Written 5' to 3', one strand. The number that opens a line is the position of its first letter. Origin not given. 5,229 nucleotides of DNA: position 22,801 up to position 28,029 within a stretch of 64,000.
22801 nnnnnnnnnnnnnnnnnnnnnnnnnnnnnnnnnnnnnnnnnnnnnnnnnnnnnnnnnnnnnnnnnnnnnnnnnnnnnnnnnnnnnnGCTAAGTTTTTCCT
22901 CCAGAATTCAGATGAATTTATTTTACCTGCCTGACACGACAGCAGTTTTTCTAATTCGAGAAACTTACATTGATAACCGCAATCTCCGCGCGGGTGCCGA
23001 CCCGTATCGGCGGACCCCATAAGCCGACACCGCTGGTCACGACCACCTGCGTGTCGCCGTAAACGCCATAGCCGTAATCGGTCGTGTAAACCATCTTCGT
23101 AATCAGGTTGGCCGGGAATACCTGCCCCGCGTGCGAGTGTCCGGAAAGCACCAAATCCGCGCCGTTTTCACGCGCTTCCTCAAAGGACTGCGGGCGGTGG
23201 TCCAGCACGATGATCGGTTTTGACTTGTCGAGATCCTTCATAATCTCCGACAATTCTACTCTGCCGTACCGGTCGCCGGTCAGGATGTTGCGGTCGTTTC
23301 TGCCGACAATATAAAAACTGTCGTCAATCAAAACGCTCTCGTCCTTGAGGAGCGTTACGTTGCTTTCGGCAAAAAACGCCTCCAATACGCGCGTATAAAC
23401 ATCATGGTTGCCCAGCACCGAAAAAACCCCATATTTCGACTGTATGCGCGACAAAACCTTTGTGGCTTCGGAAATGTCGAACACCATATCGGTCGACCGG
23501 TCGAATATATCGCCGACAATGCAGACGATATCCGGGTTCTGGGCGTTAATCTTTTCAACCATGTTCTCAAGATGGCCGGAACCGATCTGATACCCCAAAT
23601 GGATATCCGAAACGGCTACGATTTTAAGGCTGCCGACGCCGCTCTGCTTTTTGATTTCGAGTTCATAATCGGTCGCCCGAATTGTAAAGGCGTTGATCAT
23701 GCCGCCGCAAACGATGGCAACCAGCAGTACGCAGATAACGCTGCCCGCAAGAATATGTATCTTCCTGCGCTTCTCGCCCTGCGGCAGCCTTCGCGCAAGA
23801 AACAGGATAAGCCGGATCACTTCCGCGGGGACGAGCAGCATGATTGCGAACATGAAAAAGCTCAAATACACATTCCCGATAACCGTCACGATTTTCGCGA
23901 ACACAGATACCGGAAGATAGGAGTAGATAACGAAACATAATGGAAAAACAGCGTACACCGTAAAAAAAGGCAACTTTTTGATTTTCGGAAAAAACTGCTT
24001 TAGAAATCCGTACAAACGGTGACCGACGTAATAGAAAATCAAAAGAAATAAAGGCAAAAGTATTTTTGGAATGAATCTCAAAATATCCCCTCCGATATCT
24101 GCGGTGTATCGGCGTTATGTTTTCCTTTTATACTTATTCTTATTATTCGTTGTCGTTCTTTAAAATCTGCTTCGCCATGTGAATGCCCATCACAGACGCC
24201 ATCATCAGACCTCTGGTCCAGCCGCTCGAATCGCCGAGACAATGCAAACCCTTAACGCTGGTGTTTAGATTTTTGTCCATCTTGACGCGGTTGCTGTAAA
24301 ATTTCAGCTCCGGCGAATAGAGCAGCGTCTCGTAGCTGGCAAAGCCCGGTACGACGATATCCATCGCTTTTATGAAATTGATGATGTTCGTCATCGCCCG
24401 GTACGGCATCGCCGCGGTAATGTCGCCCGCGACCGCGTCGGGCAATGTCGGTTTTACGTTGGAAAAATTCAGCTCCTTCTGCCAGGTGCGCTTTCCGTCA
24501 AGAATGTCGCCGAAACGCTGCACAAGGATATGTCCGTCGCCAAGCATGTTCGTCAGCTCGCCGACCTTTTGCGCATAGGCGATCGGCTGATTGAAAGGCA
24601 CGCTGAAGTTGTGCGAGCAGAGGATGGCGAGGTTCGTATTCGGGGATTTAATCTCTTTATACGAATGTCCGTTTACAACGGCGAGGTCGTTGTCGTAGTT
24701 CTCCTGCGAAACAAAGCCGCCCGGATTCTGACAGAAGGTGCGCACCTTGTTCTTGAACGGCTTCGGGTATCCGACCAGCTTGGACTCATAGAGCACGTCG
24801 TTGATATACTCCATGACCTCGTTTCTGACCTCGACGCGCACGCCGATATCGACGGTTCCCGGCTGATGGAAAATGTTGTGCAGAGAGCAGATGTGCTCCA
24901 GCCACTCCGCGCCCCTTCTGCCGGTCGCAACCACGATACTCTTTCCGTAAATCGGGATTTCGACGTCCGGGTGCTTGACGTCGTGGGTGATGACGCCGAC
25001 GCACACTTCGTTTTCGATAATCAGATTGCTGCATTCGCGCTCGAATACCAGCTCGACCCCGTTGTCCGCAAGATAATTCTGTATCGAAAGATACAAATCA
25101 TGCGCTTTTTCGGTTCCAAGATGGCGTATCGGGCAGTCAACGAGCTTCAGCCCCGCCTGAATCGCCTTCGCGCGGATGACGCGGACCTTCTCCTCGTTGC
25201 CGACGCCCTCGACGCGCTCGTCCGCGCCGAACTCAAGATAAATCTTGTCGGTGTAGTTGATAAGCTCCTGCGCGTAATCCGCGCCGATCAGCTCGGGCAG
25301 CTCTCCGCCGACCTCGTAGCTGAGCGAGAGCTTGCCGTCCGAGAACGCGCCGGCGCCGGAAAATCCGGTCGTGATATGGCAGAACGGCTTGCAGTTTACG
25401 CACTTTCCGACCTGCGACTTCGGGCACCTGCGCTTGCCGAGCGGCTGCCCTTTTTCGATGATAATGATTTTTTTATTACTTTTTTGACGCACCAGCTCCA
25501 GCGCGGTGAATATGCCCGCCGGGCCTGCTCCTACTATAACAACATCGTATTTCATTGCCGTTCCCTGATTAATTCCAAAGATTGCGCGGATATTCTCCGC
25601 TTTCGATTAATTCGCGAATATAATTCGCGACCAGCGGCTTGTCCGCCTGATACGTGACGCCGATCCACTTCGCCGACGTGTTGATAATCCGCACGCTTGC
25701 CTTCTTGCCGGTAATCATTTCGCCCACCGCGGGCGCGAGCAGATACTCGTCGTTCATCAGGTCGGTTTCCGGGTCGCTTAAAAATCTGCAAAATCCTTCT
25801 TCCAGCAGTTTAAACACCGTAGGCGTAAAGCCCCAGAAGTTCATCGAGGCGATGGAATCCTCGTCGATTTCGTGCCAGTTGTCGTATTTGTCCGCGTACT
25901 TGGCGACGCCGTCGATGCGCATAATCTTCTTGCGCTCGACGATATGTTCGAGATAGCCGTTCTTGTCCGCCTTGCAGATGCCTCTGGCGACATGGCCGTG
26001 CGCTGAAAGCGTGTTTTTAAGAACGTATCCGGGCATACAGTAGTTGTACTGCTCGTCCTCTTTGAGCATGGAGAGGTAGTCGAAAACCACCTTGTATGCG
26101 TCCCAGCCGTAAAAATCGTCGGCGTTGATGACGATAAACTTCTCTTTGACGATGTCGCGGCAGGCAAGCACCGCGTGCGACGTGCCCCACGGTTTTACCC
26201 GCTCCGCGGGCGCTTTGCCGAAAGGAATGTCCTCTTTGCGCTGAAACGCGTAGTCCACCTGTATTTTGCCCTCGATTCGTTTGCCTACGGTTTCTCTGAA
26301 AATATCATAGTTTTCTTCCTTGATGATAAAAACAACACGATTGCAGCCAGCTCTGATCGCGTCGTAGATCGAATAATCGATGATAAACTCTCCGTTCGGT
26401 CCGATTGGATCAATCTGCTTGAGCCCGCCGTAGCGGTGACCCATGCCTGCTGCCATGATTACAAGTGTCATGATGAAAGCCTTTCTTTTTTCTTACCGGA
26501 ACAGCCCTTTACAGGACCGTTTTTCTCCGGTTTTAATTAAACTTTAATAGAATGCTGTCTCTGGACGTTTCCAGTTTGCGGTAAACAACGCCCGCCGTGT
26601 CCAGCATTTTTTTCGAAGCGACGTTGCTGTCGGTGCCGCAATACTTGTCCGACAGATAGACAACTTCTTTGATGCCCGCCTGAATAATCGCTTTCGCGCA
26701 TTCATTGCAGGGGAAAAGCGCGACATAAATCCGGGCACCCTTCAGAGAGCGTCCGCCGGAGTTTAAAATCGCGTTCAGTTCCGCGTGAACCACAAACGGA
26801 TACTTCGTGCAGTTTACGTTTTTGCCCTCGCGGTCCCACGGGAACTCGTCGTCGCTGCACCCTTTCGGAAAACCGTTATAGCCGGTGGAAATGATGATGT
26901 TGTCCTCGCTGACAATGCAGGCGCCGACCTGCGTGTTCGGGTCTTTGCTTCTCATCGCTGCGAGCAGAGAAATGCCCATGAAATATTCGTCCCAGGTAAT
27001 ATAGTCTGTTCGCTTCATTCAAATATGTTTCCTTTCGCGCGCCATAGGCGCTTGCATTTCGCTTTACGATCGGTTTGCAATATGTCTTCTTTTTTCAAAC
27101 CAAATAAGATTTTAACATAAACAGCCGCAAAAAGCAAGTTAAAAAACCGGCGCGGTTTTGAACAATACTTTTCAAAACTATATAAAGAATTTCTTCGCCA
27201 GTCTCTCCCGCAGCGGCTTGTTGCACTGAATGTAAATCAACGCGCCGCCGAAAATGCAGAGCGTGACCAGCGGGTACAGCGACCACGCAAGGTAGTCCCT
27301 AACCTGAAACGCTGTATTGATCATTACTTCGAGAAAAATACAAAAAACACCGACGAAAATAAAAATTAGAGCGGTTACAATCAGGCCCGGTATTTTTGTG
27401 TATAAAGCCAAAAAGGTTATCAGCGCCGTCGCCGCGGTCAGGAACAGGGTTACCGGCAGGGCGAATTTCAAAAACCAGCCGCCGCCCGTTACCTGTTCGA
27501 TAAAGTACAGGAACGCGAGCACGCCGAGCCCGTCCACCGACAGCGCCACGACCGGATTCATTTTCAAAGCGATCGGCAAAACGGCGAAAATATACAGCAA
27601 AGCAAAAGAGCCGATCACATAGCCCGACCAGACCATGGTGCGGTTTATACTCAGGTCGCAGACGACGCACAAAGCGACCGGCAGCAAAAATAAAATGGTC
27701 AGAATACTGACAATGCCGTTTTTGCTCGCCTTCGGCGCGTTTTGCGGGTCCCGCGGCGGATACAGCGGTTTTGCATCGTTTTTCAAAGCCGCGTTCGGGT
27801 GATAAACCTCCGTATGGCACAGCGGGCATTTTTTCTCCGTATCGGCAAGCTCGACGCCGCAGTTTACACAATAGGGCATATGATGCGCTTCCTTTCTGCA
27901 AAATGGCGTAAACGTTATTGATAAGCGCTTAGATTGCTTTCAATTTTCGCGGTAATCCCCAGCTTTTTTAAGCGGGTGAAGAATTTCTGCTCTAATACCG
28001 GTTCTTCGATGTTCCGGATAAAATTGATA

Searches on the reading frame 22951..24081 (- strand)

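Call 21: search_protein_families(library=ncbifam, proteins=[window:22951-24081:-], max_evalue=0.00001)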
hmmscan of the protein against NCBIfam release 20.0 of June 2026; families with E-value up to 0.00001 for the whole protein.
window:22951-24081:- (376 aa): 3 families
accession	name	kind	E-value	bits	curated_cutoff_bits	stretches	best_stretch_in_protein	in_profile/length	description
NF008460.0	PRK11340.1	equivalog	9.1e-25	87.6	188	1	149-372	47-270/271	phosphodiesterase YaeI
NF033458.1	lipid_A_LpxG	equivalog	1.5e-24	86.9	350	2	114-229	6-120/321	UDP-2,3-diacylglucosamine diphosphatase LpxG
TIGR04123.1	P_estr_lig_assc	hypoth_equivalog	1e-05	25.1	150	0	165-232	47-114/207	ligase-associated DNA damage response endonuclease PdeM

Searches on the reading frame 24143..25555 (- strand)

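Call 21: search_protein_families(library=ncbifam, proteins=[window:24143-25555:-], max_evalue=0.00001)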
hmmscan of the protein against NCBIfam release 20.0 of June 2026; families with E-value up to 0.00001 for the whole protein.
window:24143-25555:- (470 aa): 12 families
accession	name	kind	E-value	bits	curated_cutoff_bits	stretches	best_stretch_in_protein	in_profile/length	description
NF004945.0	PRK06292.2-3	equivalog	1.1e-06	27.8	494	0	2-37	3-36/457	dihydrolipoyl dehydrogenase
NF004900.0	PRK06263.1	equivalog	1.1e-06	27.5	718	0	147-222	129-203/546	fumarate reductase (CoM/CoB) subunit TfrA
TIGR01812.1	sdhA_frdA_Gneg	subfamily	1.4e-06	27.1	567.3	0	4-38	1-33/568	succinate dehydrogenase or fumarate reductase, flavoprotein subunit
NF005331.0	PRK06854.1-2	equivalog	2.1e-06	26.5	557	0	1-36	8-43/563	adenylyl-sulfate reductase subunit alpha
TIGR01816.1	sdhA_forward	equivalog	2.3e-06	26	727.35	0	2-28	2-28/584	succinate dehydrogenase flavoprotein subunit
TIGR01350.1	lipoamide_DH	equivalog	3.4e-06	26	408.8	0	2-40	1-36/461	dihydrolipoyl dehydrogenase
NF004613.0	PRK05945.1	equivalog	4e-06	25.7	824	0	2-39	3-40/575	succinate dehydrogenase/fumarate reductase flavoprotein subunit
NF004820.0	PRK06175.1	equivalog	4.1e-06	25.9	472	0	2-36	4-35/433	L-aspartate oxidase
TIGR02032.1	GG-red-SF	subfamily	7.5e-06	25.8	158.8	0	3-44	1-40/297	geranylgeranyl reductase family protein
TIGR01292.1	TRX_reduct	equivalog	7.9e-06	24.9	343.45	0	3-41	1-37/300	thioredoxin-disulfide reductase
NF003585.0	PRK05249.1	equivalog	8.1e-06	24.7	465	0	2-40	6-42/464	Si-specific NAD(P)(+) transhydrogenase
NF004724.0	PRK06069.1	subfamily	9.4e-06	24.1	826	0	1-38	4-42/577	succinate dehydrogenase/fumarate reductase flavoprotein subunit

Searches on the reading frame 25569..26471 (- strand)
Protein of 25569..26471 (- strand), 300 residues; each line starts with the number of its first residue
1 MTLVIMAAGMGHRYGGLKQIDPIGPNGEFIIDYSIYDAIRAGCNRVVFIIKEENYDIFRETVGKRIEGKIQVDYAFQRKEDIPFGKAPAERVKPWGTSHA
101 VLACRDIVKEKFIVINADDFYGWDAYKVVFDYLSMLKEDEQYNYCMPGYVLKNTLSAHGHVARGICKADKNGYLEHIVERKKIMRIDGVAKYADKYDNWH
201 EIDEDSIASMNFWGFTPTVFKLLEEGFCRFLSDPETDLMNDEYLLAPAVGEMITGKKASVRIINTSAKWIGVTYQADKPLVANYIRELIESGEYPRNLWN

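Call 21: search_protein_families(library=ncbifam, proteins=[window:25569-26471:-], max_evalue=0.00001)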
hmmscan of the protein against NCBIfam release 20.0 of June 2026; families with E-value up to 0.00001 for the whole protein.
window:25569-26471:- (300 aa): 1 family
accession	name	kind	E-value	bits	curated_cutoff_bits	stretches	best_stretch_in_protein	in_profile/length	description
TIGR03992.1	Arch_glmU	subfamily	3.4e-08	32.8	292.1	1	1-130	1-118/393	bifunctional sugar-1-phosphate nucleotidylyltransferase/acetyltransferase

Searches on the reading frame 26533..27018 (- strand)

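Call 21: search_protein_families(library=ncbifam, proteins=[window:26533-27018:-], max_evalue=0.00001)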
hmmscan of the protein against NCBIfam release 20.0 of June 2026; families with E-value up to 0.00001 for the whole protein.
window:26533-27018:- (161 aa): 4 families
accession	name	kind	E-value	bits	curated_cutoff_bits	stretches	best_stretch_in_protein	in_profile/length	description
TIGR02571.1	ComEB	equivalog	1e-25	90.5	219.45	1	6-156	2-145/151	ComE operon protein 2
NF041025.1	antiphage_deaminase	equivalog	2.3e-25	89.3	400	2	69-122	330-386/437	anti-phage dCTP deaminase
TIGR00326.1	eubact_ribD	equivalog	8.2e-11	41.7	156.35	1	77-123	43-94/343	bifunctional diaminohydroxyphosphoribosylaminopyrimidine deaminase/5-amino-6-(5-phosphoribosylamino)uracil reductase RibD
NF008113.2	PRK10860.1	equivalog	7.6e-10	38.9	150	0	64-125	42-108/165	tRNA adenosine(34) deaminase TadA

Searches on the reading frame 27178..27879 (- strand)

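Call 21: search_protein_families(library=ncbifam, proteins=[window:27178-27879:-], max_evalue=0.00001)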
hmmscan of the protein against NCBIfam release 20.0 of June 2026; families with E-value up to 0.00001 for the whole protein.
window:27178-27879:- (233 aa): 0 families

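Call 51: search_protein_families(library=pfam, proteins=[window:27178-27879:-], max_evalue=0.00001)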
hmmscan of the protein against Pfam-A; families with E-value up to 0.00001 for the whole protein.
window:27178-27879:- (233 aa): 1 family
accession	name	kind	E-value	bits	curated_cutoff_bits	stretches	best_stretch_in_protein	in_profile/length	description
PF19845.4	DUF6320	-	5.5e-09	36.6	29.9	1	50-210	8-171/186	Family of unknown function (DUF6320)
